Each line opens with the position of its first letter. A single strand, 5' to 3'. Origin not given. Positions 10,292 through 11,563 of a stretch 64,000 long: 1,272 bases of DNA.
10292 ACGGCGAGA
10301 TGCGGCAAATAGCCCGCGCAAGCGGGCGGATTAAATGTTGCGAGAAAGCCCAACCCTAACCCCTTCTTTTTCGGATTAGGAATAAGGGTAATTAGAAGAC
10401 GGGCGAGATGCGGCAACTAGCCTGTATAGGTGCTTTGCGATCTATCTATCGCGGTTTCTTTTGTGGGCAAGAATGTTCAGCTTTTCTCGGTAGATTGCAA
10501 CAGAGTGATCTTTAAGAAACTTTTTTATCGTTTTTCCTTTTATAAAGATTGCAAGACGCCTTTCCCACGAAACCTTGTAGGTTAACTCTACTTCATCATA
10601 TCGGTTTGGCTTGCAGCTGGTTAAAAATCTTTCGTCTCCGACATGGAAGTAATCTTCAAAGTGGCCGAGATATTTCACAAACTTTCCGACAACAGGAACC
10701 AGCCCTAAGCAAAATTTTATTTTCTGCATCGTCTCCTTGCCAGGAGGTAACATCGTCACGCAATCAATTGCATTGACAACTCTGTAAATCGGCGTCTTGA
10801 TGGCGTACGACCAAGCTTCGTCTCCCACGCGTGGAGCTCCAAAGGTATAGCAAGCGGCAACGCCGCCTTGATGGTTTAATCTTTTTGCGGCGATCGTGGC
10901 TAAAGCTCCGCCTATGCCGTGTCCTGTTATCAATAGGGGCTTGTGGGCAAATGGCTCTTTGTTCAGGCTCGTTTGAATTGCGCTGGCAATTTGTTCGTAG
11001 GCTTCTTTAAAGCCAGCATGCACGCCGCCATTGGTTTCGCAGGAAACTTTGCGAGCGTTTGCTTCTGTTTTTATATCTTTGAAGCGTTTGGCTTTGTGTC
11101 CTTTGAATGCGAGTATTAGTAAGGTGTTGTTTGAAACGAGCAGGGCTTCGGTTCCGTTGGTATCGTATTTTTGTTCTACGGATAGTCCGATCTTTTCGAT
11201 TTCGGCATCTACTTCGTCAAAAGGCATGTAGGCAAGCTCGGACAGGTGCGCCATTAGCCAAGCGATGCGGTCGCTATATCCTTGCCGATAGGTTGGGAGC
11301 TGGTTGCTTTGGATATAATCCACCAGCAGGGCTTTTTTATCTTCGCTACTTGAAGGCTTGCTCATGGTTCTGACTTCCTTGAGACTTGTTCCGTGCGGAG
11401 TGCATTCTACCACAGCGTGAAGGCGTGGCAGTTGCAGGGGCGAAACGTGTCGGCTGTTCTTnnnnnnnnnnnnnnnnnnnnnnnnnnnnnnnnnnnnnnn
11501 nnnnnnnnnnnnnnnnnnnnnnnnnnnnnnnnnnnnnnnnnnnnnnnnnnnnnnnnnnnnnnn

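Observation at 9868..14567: Accessory island bracketed by two different tRNA-Leu genes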

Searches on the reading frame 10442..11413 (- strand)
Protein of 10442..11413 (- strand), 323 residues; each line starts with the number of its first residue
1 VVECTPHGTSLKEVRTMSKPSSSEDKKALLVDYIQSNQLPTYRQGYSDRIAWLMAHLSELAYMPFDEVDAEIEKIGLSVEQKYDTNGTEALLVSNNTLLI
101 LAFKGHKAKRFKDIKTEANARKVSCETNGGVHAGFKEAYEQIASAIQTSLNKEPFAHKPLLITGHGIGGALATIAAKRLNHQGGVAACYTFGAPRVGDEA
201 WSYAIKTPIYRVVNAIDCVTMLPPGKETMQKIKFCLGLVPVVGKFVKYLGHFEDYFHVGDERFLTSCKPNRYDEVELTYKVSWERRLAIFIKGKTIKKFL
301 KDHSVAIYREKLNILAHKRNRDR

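Call 7: search_protein_families(library=pfam, proteins=[window:10442-11413:-], max_evalue=0.01)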
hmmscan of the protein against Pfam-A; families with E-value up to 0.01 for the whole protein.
window:10442-11413:- (323 aa): 2 families
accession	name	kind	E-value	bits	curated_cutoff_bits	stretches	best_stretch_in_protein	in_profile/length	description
PF01764.32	Lipase_3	-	2.6e-21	76.4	22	1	101-224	2-137/140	Lipase (class 3)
PF00975.26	Thioesterase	-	0.0034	18.1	26.4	1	137-184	46-92/226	Thioesterase domain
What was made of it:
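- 10442..11365 (-): Class-3 lipase homologue, 307 aa (the ORF extends to 11413 from a GTG); it has GHGIGG in place of GHSLGG and no signal peptide. Pfam PF01764 (call 7).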

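Call 8: search_protein_families(library=ncbifam, proteins=[window:10442-11413:-], max_evalue=0.01)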
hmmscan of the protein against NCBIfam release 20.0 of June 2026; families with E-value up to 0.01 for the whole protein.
window:10442-11413:- (323 aa): 0 families

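Call 11: find_homologous_proteins(query=window:10442-11365:-)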
Query window:10442-11365:- (307 aa): 698 proteins with E <= 0.001 among 2506 candidates; the best 120 are listed.
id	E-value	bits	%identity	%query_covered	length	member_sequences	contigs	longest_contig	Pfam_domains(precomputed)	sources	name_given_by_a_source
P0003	2.7e-204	695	100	100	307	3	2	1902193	PF01764.32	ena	-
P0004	1.5e-113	397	60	98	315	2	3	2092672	PF01764.32,PF26363.2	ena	-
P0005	2.2e-110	387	49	97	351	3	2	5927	PF01764.32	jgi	jgi:triacylglycerol lipase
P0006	2.1e-109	383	50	98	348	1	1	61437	PF01764.32,PF26363.2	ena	-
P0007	4.3e-108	379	50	99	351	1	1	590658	PF01764.32,PF26363.2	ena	-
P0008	6.8e-104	365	50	95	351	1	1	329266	PF01764.32,PF26363.2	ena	-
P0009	1.4e-102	361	50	97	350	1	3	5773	PF01764.32,PF00975.27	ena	-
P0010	1.2e-101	358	49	95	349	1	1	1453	PF01764.32,PF26363.2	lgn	-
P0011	3.2e-101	356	47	99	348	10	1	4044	PF01764.32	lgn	-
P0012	6.1e-100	352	49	95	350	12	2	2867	PF01764.32,PF26363.2,PF00975.27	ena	-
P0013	6.7e-99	349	48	98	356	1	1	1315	PF01764.32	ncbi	-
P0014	4.0e-97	343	48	99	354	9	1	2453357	PF01764.32,PF26363.2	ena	-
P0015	2.5e-92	327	46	98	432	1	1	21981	PF01764.32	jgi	jgi:hypothetical protein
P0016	9.1e-92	325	48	87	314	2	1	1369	PF01764.32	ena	-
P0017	2.0e-90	321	44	94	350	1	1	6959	PF01764.32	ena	-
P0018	3.3e-90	320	46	92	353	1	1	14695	PF01764.32,PF26363.2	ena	-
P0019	1.2e-89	318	43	98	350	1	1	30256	PF01764.32,PF26363.2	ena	-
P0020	1.2e-89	318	43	99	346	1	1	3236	PF01764.32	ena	-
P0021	4.1e-89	317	45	95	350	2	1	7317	PF01764.32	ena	-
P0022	7.1e-89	316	44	99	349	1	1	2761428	PF01764.32,PF26363.2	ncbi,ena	-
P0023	7.3e-89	316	45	94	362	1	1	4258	PF01764.32,PF26363.2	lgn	-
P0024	9.8e-89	315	45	94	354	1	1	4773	PF01764.32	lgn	-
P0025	1.2e-88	315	46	94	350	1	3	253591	PF01764.32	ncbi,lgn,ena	-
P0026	1.5e-88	315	47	95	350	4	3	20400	PF01764.32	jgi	-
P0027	1.6e-88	315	46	93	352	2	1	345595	PF01764.32,PF26363.2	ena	-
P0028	1.9e-88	314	44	94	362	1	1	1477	PF01764.32,PF26363.2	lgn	-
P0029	2.0e-88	314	45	95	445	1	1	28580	PF01764.32,PF26363.2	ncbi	-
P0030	3.1e-88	314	45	92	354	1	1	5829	PF01764.32,PF26363.2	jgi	-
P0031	4.1e-88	313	45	95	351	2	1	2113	PF01764.32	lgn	-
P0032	7.5e-88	313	44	94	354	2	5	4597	PF01764.32,PF26363.2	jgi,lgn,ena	-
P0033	7.6e-88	313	46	92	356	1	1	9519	PF01764.32,PF26363.2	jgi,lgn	-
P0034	1.0e-87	312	43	95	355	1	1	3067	PF01764.32,PF26363.2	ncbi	-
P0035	1.7e-87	311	44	99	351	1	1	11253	PF01764.32,PF26363.2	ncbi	-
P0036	2.4e-87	311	44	94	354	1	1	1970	PF01764.32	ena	-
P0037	2.6e-87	311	43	95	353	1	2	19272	PF01764.32,PF26363.2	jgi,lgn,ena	-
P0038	3.0e-87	311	46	93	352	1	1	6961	PF01764.32,PF26363.2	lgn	-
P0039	7.1e-87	309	42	95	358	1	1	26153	PF01764.32,PF26363.2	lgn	-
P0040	1.2e-86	309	49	86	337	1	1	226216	PF01764.32,PF26363.2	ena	-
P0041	1.6e-86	308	45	98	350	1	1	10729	PF01764.32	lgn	-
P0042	2.1e-86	308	43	95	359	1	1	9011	PF01764.32,PF26363.2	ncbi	-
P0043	2.7e-86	307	43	94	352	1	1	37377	PF01764.32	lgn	-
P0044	3.0e-86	307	45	92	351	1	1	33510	PF01764.32,PF26363.2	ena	-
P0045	4.4e-86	307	43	94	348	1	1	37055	PF01764.32,PF20408.5,PF12146.16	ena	-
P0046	5.4e-86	306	45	94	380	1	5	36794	PF01764.32,PF26363.2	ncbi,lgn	-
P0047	5.5e-86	306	44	94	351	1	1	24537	PF01764.32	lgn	-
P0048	5.9e-86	306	43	93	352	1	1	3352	PF01764.32,PF26363.2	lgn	-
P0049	1.3e-85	305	44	99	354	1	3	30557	PF01764.32,PF26363.2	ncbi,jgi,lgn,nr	ncbi:MAG: lipase family protein [Carboxylicivirga sp.]|jgi:pimeloyl-ACP methyl ester carboxylesteras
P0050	1.3e-85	305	43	94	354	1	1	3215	PF01764.32,PF26363.2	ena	-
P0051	1.5e-85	305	45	94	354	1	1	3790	PF01764.32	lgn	-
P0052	1.6e-85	305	43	99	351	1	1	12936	PF01764.32,PF26363.2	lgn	-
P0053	2.1e-85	305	44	94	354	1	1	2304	PF01764.32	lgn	-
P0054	2.4e-85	304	44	95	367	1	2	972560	PF01764.32,PF26363.2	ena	-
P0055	3.9e-85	304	43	95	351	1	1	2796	PF01764.32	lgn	-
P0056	4.7e-85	303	43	98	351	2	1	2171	PF01764.32,PF26363.2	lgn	-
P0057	4.8e-85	303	43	92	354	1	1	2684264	PF01764.32,PF26363.2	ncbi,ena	-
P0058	5.5e-85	303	43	98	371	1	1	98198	PF01764.32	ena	-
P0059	5.7e-85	303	42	97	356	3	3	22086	PF01764.32,PF26363.2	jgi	-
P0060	6.3e-85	303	42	97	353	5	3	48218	PF01764.32,PF26363.2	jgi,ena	-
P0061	6.6e-85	303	42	97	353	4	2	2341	PF01764.32,PF26363.2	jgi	-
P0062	1.1e-84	302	45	93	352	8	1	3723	PF01764.32,PF26363.2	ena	-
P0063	1.1e-84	302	44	92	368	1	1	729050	PF01764.32,PF26363.2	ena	-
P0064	1.2e-84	302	46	92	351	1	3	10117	PF01764.32,PF26363.2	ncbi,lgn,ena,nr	ncbi:MAG: lipase family protein [Proteobacteria bacterium]|nr:lipase family protein [Pseudomonadota 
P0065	1.2e-84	302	43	98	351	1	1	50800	PF01764.32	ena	-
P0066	1.3e-84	302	44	97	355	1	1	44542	PF01764.32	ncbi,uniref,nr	ncbi:lipase family protein [Shewanella surugensis]|uniref:Lipase family protein n=1 Tax=Shewanella s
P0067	1.5e-84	302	43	96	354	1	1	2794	PF01764.32,PF26363.2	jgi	jgi:triacylglycerol lipase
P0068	1.5e-84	302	41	98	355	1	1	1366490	PF01764.32,PF26363.2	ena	-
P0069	1.7e-84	302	44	92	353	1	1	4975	PF01764.32,PF26363.2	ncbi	-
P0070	1.8e-84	301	44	98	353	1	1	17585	PF01764.32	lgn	-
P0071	2.0e-84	301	41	97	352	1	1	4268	PF01764.32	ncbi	-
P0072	2.1e-84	301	44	99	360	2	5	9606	PF01764.32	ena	-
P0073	2.3e-84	301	45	91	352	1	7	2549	PF01764.32,PF26363.2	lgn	-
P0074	2.4e-84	301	44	99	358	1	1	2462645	PF01764.32,PF26363.2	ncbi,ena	-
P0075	2.7e-84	301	42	94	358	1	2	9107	PF01764.32,PF26363.2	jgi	jgi:predicted lipase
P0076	3.0e-84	301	49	95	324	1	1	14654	PF01764.32,PF26363.2,PF11187.15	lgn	-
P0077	3.1e-84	301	43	94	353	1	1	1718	PF01764.32,PF26363.2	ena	-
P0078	3.6e-84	300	42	94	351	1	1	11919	PF01764.32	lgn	-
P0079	4.8e-84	300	44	94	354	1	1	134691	PF01764.32,PF00975.27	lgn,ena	-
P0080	5.7e-84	300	44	98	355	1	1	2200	PF01764.32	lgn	-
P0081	5.9e-84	300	44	94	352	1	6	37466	PF01764.32,PF26363.2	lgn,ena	-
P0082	6.2e-84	300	44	95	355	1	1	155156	PF01764.32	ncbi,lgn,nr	ncbi:MAG: lipase family protein [Gammaproteobacteria bacterium]|nr:lipase family protein [Gammaprote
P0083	6.2e-84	300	43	98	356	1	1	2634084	PF01764.32,PF26363.2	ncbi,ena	-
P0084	1.0e-83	299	43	99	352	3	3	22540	PF01764.32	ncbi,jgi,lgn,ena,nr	ncbi:MAG: lipase family protein [Proteobacteria bacterium]|nr:lipase family protein [Desulfobacula s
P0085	1.3e-83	299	43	92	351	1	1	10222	PF01764.32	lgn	-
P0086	1.3e-83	299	42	95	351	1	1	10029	PF01764.32,PF26363.2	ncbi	-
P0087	1.4e-83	298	45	94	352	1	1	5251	PF01764.32,PF26363.2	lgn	-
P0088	1.5e-83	298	43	95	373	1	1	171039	PF01764.32,PF26363.2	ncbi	-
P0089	2.2e-83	298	46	93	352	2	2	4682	PF01764.32,PF26363.2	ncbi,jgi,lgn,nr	ncbi:MAG: lipase family protein [Kiritimatiellae bacterium]|jgi:triacylglycerol lipase|nr:lipase fam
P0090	2.8e-83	298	44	96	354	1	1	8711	PF01764.32,PF26363.2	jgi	jgi:predicted lipase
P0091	3.1e-83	297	42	95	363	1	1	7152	PF01764.32,PF26363.2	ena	-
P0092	3.7e-83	297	44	98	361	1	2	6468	PF01764.32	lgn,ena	-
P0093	3.8e-83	297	48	98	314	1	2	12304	PF01764.32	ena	-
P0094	3.8e-83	297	44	94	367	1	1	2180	PF01764.32,PF26363.2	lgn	-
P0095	4.3e-83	297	44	94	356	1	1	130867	PF01764.32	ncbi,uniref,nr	ncbi:lipase family protein [uncultured Shewanella sp.]|uniref:lipase family protein n=1 Tax=uncultur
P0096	4.6e-83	297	45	94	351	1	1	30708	PF01764.32,PF26363.2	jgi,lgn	jgi:triacylglycerol lipase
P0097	5.0e-83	297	43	94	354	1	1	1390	PF01764.32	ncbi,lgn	-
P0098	5.3e-83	297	45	92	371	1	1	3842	PF01764.32,PF26363.2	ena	-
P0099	6.0e-83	296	44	94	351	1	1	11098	PF01764.32,PF26363.2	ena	-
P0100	6.3e-83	296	42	95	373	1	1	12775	PF01764.32,PF26363.2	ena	-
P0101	6.6e-83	296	43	96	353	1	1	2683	PF01764.32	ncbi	-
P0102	7.0e-83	296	43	94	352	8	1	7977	PF01764.32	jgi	-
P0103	7.2e-83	296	43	92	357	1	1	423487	PF01764.32,PF26363.2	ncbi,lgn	-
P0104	7.9e-83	296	43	97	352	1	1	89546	PF01764.32,PF26363.2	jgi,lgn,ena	-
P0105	9.4e-83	296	45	94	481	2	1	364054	PF01764.32,PF26363.2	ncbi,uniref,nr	ncbi:lipase family protein [Pleionea sediminis]|uniref:lipase family protein n=1 Tax=Pleionea sedimi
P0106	9.5e-83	296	45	92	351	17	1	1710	PF01764.32,PF26363.2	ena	-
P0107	1.0e-82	296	43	97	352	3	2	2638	PF01764.32,PF26363.2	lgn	-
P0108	1.1e-82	296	45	92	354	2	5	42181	PF01764.32,PF26363.2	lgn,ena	-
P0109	1.4e-82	295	43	98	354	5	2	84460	PF01764.32,PF26363.2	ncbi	-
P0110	1.5e-82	295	43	97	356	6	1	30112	PF01764.32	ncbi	-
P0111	1.6e-82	295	46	95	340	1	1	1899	PF01764.32,PF26363.2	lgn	-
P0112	2.6e-82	294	43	94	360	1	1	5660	PF01764.32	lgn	-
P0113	2.6e-82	294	43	99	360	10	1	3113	PF01764.32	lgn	-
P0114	3.0e-82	294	43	94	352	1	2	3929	PF01764.32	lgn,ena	-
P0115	3.2e-82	294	43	94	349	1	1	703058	PF01764.32,PF26363.2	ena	-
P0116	3.2e-82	294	43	93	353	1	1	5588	PF01764.32,PF26363.2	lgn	-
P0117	3.3e-82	294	43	94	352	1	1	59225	PF01764.32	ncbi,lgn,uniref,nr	ncbi:lipase family protein [Hydrogenovibrio sp. 3SP14C1]|uniref:lipase family protein n=1 Tax=Hydrog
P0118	3.4e-82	294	44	94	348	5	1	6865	PF01764.32,PF26363.2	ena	-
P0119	3.4e-82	294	44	94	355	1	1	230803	PF01764.32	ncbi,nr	ncbi:MAG: lipase family protein [Halofilum sp. (in: g-proteobacteria)]|nr:lipase family protein [Hal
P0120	4.1e-82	294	40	94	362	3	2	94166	PF01764.32,PF26363.2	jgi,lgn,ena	-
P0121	4.2e-82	294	41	94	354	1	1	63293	PF01764.32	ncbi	-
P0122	4.3e-82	294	42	98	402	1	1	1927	PF01764.32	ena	-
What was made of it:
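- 10442..11365 (-): Exact protein P0003 (call 11).
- Named relatives are Gammaproteobacteria, Bacteroidota, Desulfobacterota and Kiritimatiellae (call 11). The lipase has no alphaproteobacterial relatives among the named hits (call 11).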

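Call 12: find_encoding_contigs(protein=P0003, flank=10000, max_places=4)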
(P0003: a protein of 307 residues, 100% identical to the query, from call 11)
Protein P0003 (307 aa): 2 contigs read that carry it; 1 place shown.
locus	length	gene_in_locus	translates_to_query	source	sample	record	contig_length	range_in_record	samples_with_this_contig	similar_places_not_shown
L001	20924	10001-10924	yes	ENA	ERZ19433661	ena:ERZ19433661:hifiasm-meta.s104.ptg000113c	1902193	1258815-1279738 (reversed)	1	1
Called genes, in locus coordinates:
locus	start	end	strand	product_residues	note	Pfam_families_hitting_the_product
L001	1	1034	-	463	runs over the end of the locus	PF06689:zf-C4_ClpX, PF01078:Mg_chelatase (faint), PF05496:RuvB_N (weak), PF00004:AAA, PF07724:AAA_2, PF07728:AAA_5 (weak), PF10431:ClpB_D2-small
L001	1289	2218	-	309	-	-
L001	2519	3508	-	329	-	-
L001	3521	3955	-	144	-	-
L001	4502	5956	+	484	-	PF01555:N6_N4_Mtase, PF01844:HNH, PF14279:HNH_5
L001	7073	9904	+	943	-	-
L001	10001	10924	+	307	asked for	PF01764:Lipase_3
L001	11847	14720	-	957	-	PF07584:BatA, PF13709:DUF4159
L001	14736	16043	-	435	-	PF01882:DUF58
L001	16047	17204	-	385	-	PF20030:bpMoxR, PF07726:AAA_3, PF07728:AAA_5, PF17863:AAA_lid_2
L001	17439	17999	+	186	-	PF06938:DUF1285_N, PF21028:DUF1285_C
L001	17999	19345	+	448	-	PF01743:PolyA_pol, PF12627:PolyA_pol_RNAbd (faint), PF13735:tRNA_NucTran2_2 (faint)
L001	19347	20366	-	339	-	PF01218:Coprogen_oxidas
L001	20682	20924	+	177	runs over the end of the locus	PF10399:UCR_Fe-S_N, PF00355:Rieske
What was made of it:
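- On Class-3 lipase (PF01764): The same protein sequence is found on at least two contigs (calls 11, 12).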

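Call 14: find_encoding_contigs(protein=P0004, flank=10000, max_places=4)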
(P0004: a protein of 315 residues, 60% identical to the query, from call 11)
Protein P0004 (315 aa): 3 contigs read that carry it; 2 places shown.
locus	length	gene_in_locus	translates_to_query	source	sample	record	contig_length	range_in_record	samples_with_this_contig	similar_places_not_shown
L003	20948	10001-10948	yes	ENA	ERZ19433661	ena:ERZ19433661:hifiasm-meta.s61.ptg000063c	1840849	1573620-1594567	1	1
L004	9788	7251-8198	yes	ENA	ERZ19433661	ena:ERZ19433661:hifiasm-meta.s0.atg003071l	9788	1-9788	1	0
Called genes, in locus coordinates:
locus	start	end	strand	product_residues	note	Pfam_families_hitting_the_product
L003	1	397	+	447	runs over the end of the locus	PF13609:Porin_4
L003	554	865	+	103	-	-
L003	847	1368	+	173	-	PF00583:Acetyltransf_1 (weak), PF13508:Acetyltransf_7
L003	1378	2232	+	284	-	PF00793:DAHP_synth_1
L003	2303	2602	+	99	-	-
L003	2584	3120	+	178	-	PF00583:Acetyltransf_1 (weak), PF13508:Acetyltransf_7, PF13673:Acetyltransf_10 (weak)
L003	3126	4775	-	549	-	PF06418:CTP_synth_N, PF00117:GATase, PF07722:Peptidase_C26 (weak)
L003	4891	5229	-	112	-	PF03840:SecG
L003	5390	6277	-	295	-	PF00121:TIM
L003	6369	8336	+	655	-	PF13623:SurA_N_2, PF13624:SurA_N_3, PF13145:Rotamase_2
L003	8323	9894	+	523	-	PF04715:, PF00425:Chorismate_bind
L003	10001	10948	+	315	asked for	PF26363:Phospholipase-like (weak), PF01764:Lipase_3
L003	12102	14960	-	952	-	PF07584:BatA, PF13709:DUF4159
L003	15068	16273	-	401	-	PF01882:DUF58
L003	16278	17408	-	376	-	PF20030:bpMoxR, PF07726:AAA_3, PF07728:AAA_5, PF17863:AAA_lid_2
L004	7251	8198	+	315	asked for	PF26363:Phospholipase-like (weak), PF01764:Lipase_3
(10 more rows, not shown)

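Call 48: search_protein_families(library=phrogs, proteins=[L001:1289-2218:-, L001:2519-3508:-, L001:3521-3955:-, L001:4502-5956:+, window:10442-11365:-], max_evalue=0.001)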
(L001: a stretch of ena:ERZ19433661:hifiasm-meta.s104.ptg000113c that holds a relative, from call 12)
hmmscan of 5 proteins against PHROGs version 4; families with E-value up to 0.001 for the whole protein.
L001:1289-2218:- (309 aa): 0 families

L001:2519-3508:- (329 aa): 3 families
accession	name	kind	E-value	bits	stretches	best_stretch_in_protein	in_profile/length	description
phrog_16139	-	unknown function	4.4e-17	63.1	1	110-250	185-316/323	-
phrog_3634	-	unknown function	3.9e-05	24.4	1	150-242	34-118/237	-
phrog_26406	-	unknown function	0.00085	19.5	0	123-217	202-289/343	-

L001:3521-3955:- (144 aa): 0 families

L001:4502-5956:+ (484 aa): 28 families (the best 25 are shown)
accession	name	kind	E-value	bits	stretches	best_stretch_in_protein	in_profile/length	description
phrog_67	-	other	6e-53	182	1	33-350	125-346/743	DNA methyltransferase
phrog_3008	-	other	5.6e-19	69.4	1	283-350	147-214/244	DNA methyltransferase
phrog_498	-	other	1.9e-17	64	1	37-349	206-422/633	DNA methyltransferase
phrog_6952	-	other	5.6e-12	46.9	1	221-336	61-164/181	DNA methyltransferase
phrog_18293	-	other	2.2e-11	44.7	1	281-348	41-108/119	methyltransferase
phrog_2118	-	DNA, RNA and nucleotide metabolism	2.5e-10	41.4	1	384-453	171-236/301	HNH endonuclease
phrog_6050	-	DNA, RNA and nucleotide metabolism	1.8e-09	37.9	1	387-442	309-361/402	HNH endonuclease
phrog_23085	-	unknown function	1.9e-09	38.3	1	278-345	37-103/138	-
phrog_23148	-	unknown function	2.7e-09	38.3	1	284-348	83-147/165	-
phrog_1035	-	DNA, RNA and nucleotide metabolism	2.8e-09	38.3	1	378-442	146-214/271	endonuclease VII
phrog_144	-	DNA, RNA and nucleotide metabolism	3.5e-09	37.5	1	388-444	83-138/175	HNH endonuclease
phrog_5718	-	DNA, RNA and nucleotide metabolism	6.8e-09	36.2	1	377-451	116-186/394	HNH endonuclease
phrog_9645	-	DNA, RNA and nucleotide metabolism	2.2e-08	34.9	1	379-441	11-72/168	HNH endonuclease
phrog_7785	-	DNA, RNA and nucleotide metabolism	2.9e-07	31.6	1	382-441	63-114/147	HNH endonuclease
phrog_2214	-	DNA, RNA and nucleotide metabolism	3.2e-07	30.8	1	386-450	190-248/429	HNH endonuclease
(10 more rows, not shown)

window:10442-11365:- (307 aa): 1 family
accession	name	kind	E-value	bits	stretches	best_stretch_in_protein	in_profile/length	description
phrog_21992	-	other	4.1e-15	57.1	1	68-209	32-170/213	esterase/lipase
